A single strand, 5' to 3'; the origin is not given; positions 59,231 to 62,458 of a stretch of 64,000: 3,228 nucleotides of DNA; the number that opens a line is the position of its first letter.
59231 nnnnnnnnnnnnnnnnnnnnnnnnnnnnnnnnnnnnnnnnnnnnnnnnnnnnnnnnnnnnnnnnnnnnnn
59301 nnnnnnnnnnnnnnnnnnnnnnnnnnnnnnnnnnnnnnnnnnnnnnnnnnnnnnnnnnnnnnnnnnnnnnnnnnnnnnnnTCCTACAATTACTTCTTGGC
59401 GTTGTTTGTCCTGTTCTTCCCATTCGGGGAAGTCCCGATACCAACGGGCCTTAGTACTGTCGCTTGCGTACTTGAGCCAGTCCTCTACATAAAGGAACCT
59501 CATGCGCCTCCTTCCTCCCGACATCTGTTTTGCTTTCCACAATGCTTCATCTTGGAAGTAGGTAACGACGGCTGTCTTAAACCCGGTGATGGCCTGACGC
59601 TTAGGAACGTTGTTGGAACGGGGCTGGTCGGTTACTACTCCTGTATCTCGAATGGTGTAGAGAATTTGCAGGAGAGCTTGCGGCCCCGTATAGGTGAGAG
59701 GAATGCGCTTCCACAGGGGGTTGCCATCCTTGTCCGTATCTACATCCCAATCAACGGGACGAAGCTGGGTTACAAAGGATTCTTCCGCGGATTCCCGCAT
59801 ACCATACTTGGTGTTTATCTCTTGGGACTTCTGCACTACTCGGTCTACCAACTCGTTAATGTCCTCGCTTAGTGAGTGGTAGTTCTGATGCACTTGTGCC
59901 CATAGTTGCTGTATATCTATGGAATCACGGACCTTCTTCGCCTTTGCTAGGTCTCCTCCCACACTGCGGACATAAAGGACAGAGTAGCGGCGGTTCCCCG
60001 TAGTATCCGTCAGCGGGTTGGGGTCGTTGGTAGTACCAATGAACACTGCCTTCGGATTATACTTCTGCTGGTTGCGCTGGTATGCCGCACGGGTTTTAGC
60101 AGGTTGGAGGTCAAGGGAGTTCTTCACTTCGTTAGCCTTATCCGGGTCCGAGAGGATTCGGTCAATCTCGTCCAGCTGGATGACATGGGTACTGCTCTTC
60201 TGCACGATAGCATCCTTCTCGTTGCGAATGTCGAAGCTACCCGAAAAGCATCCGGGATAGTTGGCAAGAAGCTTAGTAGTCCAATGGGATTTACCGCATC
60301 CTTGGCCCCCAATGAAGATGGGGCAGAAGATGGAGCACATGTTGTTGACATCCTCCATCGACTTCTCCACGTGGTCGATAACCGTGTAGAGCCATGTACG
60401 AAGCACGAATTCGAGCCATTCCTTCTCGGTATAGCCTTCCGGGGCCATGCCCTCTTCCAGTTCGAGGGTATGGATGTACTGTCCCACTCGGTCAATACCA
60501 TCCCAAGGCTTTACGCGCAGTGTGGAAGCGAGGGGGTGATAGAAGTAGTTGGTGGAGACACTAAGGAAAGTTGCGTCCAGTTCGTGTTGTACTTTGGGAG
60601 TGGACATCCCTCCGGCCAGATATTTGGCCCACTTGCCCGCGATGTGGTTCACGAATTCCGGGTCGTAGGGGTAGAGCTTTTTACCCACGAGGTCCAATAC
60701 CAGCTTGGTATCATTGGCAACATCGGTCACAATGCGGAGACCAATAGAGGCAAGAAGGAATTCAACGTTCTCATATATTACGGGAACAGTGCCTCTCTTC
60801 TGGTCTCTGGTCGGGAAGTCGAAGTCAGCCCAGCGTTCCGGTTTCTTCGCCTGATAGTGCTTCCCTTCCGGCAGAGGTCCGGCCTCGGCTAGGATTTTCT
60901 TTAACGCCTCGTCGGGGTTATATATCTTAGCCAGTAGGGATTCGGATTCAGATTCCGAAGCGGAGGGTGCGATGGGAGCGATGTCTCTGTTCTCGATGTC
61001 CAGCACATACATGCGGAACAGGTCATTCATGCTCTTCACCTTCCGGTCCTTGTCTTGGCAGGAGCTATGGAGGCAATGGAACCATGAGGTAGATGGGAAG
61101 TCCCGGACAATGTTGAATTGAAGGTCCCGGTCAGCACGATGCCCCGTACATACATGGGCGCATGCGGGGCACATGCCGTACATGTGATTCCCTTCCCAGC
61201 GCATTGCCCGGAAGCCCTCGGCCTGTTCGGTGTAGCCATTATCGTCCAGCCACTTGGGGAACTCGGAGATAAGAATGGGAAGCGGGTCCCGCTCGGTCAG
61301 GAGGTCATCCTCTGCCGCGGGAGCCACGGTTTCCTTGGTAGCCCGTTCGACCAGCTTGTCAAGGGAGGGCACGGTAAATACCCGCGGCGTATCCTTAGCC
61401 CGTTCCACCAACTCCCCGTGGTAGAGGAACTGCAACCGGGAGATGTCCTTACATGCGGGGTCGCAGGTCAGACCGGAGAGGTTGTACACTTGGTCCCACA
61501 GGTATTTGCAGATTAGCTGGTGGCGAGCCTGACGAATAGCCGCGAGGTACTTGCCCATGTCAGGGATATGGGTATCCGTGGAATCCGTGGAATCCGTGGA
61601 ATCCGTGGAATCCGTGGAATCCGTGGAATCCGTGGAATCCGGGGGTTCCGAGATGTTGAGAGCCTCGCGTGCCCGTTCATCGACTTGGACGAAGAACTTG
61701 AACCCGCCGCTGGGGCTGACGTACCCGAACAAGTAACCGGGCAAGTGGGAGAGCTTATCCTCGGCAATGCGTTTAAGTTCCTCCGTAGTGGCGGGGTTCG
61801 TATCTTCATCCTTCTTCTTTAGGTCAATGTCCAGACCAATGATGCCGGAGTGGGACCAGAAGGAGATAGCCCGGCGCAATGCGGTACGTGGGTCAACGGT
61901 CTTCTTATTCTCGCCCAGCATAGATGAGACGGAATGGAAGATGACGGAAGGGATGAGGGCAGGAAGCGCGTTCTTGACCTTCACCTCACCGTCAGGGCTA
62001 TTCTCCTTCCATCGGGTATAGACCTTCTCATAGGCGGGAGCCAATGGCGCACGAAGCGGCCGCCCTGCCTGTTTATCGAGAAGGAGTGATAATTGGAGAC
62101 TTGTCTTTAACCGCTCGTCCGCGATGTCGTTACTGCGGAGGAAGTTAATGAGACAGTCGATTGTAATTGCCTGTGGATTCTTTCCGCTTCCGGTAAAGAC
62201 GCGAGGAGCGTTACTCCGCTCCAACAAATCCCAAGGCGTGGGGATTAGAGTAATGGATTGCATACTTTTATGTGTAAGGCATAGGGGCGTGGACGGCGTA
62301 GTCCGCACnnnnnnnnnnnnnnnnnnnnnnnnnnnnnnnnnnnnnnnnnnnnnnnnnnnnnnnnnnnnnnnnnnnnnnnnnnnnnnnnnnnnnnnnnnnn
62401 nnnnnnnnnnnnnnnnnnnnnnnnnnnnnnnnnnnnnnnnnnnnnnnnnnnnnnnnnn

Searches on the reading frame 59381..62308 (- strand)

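Call 48: search_protein_families(library=pfam, proteins=[window:59381-62308:-], max_evalue=0.001)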
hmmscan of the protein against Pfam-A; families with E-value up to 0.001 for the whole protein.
window:59381-62308:- (976 aa): 3 families
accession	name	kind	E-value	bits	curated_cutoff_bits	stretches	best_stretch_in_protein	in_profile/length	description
PF05272.17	VapE-like_dom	-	1.1e-27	97.3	25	1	625-820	21-203/217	Virulence-associated protein E-like domain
PF19263.5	DUF5906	-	0.00048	21.2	27.6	0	665-774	1-114/114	Family of unknown function (DUF5906)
PF08800.15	BT4734-like_N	-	0.00086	19.9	22.4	0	175-297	41-128/134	BT4734-like, N-terminal domain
